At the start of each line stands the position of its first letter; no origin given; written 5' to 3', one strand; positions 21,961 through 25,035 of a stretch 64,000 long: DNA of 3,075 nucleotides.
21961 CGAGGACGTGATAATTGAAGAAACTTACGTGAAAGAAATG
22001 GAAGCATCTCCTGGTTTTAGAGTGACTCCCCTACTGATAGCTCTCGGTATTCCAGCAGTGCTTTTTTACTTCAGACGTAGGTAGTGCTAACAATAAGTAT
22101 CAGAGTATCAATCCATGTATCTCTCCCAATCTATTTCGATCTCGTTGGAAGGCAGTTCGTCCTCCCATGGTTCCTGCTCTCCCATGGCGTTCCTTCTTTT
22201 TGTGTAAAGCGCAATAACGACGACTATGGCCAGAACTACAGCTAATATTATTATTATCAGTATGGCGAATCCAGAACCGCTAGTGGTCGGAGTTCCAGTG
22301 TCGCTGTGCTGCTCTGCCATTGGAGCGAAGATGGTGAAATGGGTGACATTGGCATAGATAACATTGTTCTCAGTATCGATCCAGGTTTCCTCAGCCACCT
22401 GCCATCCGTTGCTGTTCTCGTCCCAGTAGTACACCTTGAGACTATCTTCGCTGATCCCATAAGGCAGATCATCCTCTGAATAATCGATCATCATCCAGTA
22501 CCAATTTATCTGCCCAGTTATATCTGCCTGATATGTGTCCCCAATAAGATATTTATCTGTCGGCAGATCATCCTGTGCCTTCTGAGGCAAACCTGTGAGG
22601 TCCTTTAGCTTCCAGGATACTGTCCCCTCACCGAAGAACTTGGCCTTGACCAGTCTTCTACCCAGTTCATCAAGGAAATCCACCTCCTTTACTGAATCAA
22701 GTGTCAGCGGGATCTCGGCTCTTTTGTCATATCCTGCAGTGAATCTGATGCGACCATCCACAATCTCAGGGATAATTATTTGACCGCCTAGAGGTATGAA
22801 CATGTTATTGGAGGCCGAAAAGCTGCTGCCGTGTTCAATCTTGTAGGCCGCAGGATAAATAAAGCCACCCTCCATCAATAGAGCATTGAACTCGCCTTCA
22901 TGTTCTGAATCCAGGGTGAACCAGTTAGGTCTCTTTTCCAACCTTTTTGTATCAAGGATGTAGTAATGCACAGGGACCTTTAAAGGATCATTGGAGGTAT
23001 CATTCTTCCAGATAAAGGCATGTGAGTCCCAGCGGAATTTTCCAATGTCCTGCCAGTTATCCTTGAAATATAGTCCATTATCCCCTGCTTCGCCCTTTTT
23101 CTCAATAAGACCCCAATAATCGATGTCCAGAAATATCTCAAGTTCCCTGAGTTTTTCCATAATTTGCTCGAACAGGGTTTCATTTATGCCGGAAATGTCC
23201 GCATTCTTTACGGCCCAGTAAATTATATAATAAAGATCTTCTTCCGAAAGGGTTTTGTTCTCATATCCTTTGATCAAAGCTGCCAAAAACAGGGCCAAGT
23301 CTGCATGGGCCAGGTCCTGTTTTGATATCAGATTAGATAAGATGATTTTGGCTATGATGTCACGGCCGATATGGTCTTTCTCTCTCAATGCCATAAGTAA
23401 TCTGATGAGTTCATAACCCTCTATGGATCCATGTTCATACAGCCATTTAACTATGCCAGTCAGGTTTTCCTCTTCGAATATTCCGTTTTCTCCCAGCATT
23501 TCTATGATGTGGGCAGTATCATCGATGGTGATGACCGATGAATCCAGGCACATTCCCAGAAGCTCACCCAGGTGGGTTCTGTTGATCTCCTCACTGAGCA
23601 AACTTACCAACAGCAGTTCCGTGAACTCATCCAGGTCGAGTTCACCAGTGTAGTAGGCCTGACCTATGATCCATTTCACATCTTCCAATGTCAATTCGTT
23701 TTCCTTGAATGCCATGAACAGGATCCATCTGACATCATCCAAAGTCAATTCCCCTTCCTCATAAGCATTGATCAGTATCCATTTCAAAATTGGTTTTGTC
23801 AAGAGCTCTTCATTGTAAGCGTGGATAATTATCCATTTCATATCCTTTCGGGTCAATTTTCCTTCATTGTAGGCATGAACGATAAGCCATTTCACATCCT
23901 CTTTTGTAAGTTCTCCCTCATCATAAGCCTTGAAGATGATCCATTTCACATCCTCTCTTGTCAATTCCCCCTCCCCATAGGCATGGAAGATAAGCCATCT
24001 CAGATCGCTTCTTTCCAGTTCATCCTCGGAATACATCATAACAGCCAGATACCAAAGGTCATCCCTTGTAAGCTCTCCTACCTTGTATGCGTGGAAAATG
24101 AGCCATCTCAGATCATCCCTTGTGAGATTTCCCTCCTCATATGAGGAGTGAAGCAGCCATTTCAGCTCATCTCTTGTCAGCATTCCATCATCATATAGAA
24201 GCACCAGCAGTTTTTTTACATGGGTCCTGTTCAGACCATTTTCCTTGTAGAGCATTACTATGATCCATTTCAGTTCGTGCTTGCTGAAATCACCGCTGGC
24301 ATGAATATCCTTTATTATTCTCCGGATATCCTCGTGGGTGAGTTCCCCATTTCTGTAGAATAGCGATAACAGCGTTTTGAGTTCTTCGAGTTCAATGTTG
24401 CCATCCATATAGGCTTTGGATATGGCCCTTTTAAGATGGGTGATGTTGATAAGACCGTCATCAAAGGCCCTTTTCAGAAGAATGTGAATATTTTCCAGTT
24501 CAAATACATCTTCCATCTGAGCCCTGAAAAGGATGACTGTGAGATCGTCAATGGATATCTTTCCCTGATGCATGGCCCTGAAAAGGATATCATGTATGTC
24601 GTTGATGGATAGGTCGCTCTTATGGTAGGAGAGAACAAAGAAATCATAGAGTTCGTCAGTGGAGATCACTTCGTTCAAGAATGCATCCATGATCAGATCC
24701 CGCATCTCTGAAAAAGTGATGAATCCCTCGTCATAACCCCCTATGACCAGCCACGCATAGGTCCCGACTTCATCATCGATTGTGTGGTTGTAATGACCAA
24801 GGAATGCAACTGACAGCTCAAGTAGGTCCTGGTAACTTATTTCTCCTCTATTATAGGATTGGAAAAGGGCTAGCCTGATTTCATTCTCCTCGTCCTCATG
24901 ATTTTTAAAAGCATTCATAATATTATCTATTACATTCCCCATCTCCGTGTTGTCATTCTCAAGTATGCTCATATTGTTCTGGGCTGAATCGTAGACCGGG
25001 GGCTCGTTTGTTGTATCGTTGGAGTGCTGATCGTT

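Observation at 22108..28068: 1986-aa membrane-anchored protein built from about 50-60 in-phase 18-residue helical repeats that I cannot place in any described repeat family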

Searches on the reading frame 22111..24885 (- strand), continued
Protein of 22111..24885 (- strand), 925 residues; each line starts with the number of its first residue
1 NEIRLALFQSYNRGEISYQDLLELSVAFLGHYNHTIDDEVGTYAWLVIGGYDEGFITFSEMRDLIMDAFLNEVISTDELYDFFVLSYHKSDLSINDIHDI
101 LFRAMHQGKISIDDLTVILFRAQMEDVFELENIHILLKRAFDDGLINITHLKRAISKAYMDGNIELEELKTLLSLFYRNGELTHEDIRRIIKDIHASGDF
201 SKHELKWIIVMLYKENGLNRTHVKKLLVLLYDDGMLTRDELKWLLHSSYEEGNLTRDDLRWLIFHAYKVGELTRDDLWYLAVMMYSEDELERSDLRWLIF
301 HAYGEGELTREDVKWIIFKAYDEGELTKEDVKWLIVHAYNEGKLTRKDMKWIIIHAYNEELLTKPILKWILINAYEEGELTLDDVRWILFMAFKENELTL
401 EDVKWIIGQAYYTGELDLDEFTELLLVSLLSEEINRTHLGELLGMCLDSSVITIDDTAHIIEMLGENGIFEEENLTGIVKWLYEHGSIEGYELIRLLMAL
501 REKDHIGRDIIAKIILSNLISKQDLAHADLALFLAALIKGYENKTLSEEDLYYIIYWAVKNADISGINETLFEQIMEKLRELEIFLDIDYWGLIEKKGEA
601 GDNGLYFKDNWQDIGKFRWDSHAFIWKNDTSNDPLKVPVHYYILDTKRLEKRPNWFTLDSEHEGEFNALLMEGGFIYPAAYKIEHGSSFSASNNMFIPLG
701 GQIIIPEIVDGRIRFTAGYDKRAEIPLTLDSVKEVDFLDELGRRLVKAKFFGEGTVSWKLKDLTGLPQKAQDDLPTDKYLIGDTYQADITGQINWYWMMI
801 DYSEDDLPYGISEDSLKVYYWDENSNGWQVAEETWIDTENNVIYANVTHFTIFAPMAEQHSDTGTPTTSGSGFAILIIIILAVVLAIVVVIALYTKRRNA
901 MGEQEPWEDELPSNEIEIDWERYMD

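Call 42: find_encoding_contigs(protein=P0003, flank=8000, max_places=3)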
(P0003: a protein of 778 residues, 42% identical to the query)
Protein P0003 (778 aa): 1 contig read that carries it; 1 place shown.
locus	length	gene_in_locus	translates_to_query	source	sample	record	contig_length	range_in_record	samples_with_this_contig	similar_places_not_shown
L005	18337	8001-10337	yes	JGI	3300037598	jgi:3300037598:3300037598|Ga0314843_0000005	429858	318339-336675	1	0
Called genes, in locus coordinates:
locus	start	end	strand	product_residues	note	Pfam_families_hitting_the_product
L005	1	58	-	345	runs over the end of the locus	PF13439:Glyco_transf_4, PF13579:Glyco_trans_4_4, PF13477:Glyco_trans_4_2, PF20706:GT4-conflict, PF00534:Glycos_transf_1, PF13692:Glyco_trans_1_4, PF13524:Glyco_trans_1_2 (faint)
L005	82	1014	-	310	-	PF01933:CofD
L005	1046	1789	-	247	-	PF01996:F420_ligase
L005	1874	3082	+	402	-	PF00919:UPF0004, PF04055:Radical_SAM, PF01938:TRAM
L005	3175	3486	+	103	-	-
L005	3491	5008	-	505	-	PF00682:HMGL-like, PF22617:HCS_D2, PF08502:LeuA_dimer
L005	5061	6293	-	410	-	PF00091:Tubulin, PF21011:CetZ_C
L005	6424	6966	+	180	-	PF01862:PvlArgDC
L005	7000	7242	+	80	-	-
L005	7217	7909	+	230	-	PF01047:MarR (weak), PF12802:MarR_2, PF13412:HTH_24, PF24034:DUF7343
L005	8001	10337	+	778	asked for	PF13833:EF-hand_8 (faint), PF22560:GMT-wHTH (faint), PF08891:YfcL (faint)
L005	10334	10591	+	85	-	-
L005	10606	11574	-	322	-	-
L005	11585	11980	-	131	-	PF27217:AF_0155 (weak)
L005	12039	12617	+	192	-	PF01209:Ubie_methyltran, PF13489:Methyltransf_23, PF01728:FtsJ (faint), PF07021:MetW (weak), PF13847:Methyltransf_31, PF08241:Methyltransf_11, PF08242:Methyltransf_12, PF13649:Methyltransf_25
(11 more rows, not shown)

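Call 81: search_protein_families(library=ncbifam, proteins=[P0151, P0003, P0005, P0009, P0011, P0022, P0014], max_evalue=0.01)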
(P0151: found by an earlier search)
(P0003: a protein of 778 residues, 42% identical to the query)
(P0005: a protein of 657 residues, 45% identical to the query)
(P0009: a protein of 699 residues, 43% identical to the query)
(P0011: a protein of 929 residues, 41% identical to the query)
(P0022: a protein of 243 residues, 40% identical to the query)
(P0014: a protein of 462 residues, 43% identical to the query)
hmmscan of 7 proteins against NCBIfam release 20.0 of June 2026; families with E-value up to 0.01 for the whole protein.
P0151 (2004 aa): 0 families

P0003 (778 aa): 2 families
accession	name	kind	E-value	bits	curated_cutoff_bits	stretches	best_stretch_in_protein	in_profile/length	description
NF041612.1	fdxn_Clost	equivalog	4.7e-05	23.9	150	0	650-696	6-51/102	2Fe-2S ferredoxin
NF040976.1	RepC_IncLM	exception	0.00078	19.4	80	0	281-307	41-67/75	IncL/M type plasmid replication protein RepC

P0005 (657 aa): 0 families

P0009 (699 aa): 0 families

P0011 (929 aa): 0 families

P0022 (243 aa): 0 families

P0014 (462 aa): 0 families

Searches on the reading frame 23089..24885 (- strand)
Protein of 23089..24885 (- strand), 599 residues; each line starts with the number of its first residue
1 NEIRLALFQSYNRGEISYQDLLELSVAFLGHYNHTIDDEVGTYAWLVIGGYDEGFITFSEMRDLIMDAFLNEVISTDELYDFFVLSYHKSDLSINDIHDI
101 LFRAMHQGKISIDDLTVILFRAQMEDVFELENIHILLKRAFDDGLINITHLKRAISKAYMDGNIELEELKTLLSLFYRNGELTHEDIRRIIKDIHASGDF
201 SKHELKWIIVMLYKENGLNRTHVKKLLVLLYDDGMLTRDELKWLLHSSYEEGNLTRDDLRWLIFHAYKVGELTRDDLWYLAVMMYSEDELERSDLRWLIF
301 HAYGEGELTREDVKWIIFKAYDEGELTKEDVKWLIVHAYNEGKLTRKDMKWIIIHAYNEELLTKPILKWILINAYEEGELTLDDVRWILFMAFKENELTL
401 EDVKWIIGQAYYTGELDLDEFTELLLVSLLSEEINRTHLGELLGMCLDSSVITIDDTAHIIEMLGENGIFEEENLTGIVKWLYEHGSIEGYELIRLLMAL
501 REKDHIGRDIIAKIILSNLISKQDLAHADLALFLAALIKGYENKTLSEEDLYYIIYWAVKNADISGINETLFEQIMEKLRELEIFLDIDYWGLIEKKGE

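Call 26: predict_structure(protein=window:23089-24885:-)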
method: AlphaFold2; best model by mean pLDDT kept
length: 599 residues; sequences in the alignment: 1
mean_pLDDT: 68.4   pTM: 0.46
mean pLDDT of the five models: 68.4, 68.3, 64.9, 62.8, 59.4
residues with pLDDT >= 90: 0; 70-90: 259; 50-70: 314; < 50: 26
segments of 3 or more residues with pLDDT < 50: 33-39, 286-290, 590-599
pLDDT, mean of each block of 10 residues (from residue 1): 67 73 63 49 67 75 79 78 75 81 83 83 80 86 86 87 85 86 86 80 69 61 67 70 64 60 64 63 48 54 61 69 66 62 62 66 68 68 71 65 72 74 67 59 70 73 69 72 76 70 64 57 52 61 59 60 55 63 55 41
secondary structure, 60 per line:
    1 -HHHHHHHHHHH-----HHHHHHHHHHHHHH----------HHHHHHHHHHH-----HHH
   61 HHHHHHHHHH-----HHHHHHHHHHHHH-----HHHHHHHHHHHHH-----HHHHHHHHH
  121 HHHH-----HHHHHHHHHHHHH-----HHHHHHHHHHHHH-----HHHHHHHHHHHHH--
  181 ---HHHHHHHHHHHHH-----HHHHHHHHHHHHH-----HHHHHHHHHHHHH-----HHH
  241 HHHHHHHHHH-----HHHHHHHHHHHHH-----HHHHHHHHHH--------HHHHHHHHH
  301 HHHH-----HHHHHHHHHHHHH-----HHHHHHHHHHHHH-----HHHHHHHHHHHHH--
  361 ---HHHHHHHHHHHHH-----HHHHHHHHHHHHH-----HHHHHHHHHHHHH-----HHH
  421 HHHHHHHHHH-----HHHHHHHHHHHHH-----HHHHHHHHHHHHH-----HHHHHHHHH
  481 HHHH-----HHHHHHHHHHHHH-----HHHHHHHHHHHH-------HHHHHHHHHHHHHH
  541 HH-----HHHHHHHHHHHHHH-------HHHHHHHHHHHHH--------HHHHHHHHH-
elements in order: H2-12 H18-31 H42-52 H58-70 H76-88 H94-106 H112-124 H130-142 H148-160 H166-178 H184-196 H202-214 H220-232 H238-250 H256-268 H274-283 H292-304 H310-322 H328-340 H346-358 H364-376 H382-394 H400-412 H418-430 H436-448 H454-466 H472-484 H490-502 H508-519 H527-542 H548-561 H569-581 H590-598
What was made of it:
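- On Alpha-alpha solenoid (structural class): AF2 predicts 33 regular helices (call 26).
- Mean pLDDT is 68, reaching 80-87 over model residues 100-200 (call 26).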

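Call 29: fold_search(model_id=the predicted structure, library=pdb)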
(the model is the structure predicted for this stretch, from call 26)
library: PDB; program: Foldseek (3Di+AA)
matches with E <= 10: 1076; with E <= 0.001: 45
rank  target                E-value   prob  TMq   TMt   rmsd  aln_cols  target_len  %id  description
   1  8cwy_A                1.7e-06  1.00  0.08  0.10  29.5       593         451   11  Accurate computational design of genetically encoded 3D protein crystals (released 2023-11-01)
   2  7dkh_I                1.3e-05  1.00  0.15  0.12  25.2       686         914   11  Crystal structure of the Ctr9/Paf1/Cdc73/Rtf1 quaternary complex (released 2021-11-24)
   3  5o9z_G                1.5e-05  1.00  0.23  0.19  26.3       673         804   12  Cryo-EM structure of a pre-catalytic human spliceosome primed for activation (B complex) (released 2017-08-16)
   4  5nnp_A                1.7e-05  1.00  0.16  0.15  41.2       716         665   12  Structure of Naa15/Naa10 bound to HypK-THB (released 2017-06-14)
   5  8r09_N                2.1e-05  1.00  0.24  0.19  29.5       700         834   13  Cryo-EM structure of the cross-exon pre-B+5'ss+ATPgammaS complex (released 2024-05-22)
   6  8ga7                  2.5e-05  0.82  0.07  0.07  38.3       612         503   13  Geometrically programmable nanomaterial construction using regularized protein building blocks (released 2024-03-13)
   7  5i9f_A                3.4e-05  1.00  0.15  0.20  25.1       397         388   17  Crystal structure of designed pentatricopeptide repeat protein dPPR-U10 in complex with its target RNA U10 (released 2016-04-27)
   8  4oe1_A                3.4e-05  1.00  0.14  0.13  30.2       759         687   13  Crystal structure of the pentatricopeptide repeat protein PPR10 (C256S/C430S/C449S) in complex with an 18-nt PSAJ rna  (released 2014-09-24)
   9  4m59_A                3.6e-05  1.00  0.14  0.13  30.2       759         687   13  Crystal structure of the pentatricopeptide repeat protein PPR10 in complex with an 18-nt psaJ RNA element (released 2013-10-30)
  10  6ahd_N                4.0e-05  1.00  0.24  0.20  25.9       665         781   12  The Cryo-EM Structure of Human Pre-catalytic Spliceosome (B complex) at 3.8 angstrom resolution (released 2018-11-14)
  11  5i9g_C                4.0e-05  1.00  0.14  0.20  25.0       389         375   16  Crystal structure of designed pentatricopeptide repeat protein dPPR-U8C2 in complex with its target RNA U8C2 (released 2016-04-27)
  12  8r6s_G                4.1e-05  1.00  0.20  0.17  25.8       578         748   13  Plastid-encoded RNA polymerase (Integrated model) (released 2024-03-13)
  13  4m57                  5.2e-05  1.00  0.17  0.15  29.6       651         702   12  Crystal structure of the pentatricopeptide repeat protein PPR10 from maize (released 2013-10-30)
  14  7dkh_A                6.1e-05  1.00  0.16  0.12  25.6       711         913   11  Crystal structure of the Ctr9/Paf1/Cdc73/Rtf1 quaternary complex (released 2021-11-24)
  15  8j8q_C                6.1e-05  1.00  0.14  0.11  24.1       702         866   12  Structure of the four-component Paf1 complex from Saccharomyces eubayanus (released 2023-05-24)
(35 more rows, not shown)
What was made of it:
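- On Alpha-alpha solenoid (structural class): All top Foldseek PDB hits are alpha-solenoids, with probability up to 1.0 and E down to 1.7e-6 (call 29).
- Closest known: TPR / Sel1 / PPR / HAT alpha-hairpin solenoids. Same: They are the top Foldseek matches (call 29).
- Foldseek TM-scores are low (0.07-0.24, call 29). Foldseek places the model among ligand-binding solenoid classes such as PPR, TPR and Sel1 (call 29).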

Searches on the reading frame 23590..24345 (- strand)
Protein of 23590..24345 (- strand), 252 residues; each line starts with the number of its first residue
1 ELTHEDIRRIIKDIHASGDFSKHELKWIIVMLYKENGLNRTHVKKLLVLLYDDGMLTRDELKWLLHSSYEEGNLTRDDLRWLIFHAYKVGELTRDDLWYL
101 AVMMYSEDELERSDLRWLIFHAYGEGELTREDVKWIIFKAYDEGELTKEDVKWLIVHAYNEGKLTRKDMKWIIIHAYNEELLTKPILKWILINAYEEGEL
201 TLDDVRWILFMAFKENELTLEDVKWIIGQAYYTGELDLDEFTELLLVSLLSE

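Call 44: find_homologous_proteins(query=window:23590-24345:-, max_evalue=0.001)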
Query window:23590-24345:- (252 aa): 2 proteins with E <= 0.001 among 8000 candidates.
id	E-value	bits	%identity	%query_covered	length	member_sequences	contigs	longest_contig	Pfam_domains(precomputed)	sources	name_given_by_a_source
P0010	1.2e-43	167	43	76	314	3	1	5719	-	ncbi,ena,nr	ncbi:MAG: hypothetical protein KKG76_01330 [Euryarchaeota archaeon]|nr:hypothetical protein [Euryarc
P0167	2.2e-35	140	46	62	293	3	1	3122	-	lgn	-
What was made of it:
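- Tried and rejected: The array core found only two short relatives (call 44).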
